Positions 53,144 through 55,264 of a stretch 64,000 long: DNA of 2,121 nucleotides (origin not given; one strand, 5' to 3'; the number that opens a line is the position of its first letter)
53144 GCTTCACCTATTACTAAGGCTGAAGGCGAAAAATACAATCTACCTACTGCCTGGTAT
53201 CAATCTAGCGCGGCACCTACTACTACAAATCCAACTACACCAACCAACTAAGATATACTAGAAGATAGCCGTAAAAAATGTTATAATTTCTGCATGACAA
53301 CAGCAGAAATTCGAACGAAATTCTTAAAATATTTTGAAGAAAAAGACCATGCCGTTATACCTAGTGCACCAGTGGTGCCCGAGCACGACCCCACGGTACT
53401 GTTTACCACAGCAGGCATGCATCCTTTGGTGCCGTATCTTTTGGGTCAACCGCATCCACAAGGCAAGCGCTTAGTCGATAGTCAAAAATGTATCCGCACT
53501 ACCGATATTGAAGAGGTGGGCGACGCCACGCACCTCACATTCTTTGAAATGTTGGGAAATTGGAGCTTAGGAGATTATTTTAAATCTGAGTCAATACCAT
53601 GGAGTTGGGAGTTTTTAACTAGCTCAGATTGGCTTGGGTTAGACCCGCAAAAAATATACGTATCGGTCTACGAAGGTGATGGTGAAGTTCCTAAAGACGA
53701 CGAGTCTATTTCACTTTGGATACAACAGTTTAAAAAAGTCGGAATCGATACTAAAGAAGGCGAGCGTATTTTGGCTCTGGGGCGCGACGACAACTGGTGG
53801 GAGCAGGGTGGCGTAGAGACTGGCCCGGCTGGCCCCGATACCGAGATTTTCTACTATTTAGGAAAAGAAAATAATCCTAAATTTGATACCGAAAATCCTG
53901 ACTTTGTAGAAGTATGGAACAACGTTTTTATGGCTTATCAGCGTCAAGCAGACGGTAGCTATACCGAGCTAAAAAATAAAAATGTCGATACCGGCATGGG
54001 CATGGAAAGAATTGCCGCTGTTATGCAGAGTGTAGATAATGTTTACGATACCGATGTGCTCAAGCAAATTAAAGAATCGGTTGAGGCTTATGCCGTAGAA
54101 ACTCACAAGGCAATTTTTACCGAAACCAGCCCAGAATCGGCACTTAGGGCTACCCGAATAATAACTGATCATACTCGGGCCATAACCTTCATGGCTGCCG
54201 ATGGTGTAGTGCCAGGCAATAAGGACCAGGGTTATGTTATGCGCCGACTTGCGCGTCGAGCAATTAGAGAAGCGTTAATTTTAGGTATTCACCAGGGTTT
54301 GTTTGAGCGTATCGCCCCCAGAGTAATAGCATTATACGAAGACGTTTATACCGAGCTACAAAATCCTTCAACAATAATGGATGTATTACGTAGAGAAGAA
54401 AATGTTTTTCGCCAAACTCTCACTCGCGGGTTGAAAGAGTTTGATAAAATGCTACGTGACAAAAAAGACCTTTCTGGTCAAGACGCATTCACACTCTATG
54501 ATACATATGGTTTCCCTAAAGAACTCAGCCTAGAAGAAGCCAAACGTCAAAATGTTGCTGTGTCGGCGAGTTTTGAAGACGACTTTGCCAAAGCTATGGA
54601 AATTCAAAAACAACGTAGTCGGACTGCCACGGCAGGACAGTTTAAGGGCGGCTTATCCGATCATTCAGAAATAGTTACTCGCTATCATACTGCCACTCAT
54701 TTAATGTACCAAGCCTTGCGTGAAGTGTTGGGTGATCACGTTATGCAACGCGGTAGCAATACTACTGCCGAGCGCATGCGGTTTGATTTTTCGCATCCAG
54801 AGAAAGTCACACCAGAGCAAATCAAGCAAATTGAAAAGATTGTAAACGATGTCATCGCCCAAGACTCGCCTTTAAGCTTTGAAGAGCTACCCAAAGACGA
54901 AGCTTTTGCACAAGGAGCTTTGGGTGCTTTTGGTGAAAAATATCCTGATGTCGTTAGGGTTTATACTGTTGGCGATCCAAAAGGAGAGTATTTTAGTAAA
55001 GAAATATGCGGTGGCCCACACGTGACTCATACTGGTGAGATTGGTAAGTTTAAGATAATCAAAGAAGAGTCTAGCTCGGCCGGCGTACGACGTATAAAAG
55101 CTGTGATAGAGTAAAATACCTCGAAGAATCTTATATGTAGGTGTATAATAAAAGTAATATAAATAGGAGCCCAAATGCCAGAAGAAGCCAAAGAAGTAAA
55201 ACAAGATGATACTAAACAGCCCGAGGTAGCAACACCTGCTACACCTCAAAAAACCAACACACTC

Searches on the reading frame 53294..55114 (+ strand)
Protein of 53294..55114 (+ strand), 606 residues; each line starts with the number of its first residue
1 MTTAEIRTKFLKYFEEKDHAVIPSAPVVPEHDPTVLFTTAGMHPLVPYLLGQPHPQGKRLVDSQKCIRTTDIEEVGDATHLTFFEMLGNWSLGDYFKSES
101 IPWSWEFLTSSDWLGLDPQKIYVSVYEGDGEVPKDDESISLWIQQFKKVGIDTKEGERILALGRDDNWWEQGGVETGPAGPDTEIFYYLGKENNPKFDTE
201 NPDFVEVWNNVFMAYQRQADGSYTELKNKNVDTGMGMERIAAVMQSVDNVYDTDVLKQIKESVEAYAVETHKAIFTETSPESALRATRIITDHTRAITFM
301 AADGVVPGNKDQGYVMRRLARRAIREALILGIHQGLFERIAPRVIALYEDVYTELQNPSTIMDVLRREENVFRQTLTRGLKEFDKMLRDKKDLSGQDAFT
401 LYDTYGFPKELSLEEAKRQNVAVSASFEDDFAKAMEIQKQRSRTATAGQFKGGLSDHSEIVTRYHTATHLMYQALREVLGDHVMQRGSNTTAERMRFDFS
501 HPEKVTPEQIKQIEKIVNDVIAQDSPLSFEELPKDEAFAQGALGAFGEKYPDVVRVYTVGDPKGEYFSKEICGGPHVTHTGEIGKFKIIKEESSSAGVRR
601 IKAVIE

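Call 96: search_protein_families(library=pfam, proteins=[window:53294-55114:+], max_evalue=0.00001)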
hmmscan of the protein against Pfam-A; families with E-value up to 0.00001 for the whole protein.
window:53294-55114:+ (606 aa): 2 families
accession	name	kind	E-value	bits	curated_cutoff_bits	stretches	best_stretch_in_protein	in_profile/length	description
PF01411.24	tRNA-synt_2c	-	1.2e-135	453.6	30.3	1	5-475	1-460/552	tRNA synthetases class II (A)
PF07973.19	tRNA_SAD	-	4.4e-18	65.4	24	1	554-601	1-43/44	Threonyl and Alanyl tRNA synthetase second additional domain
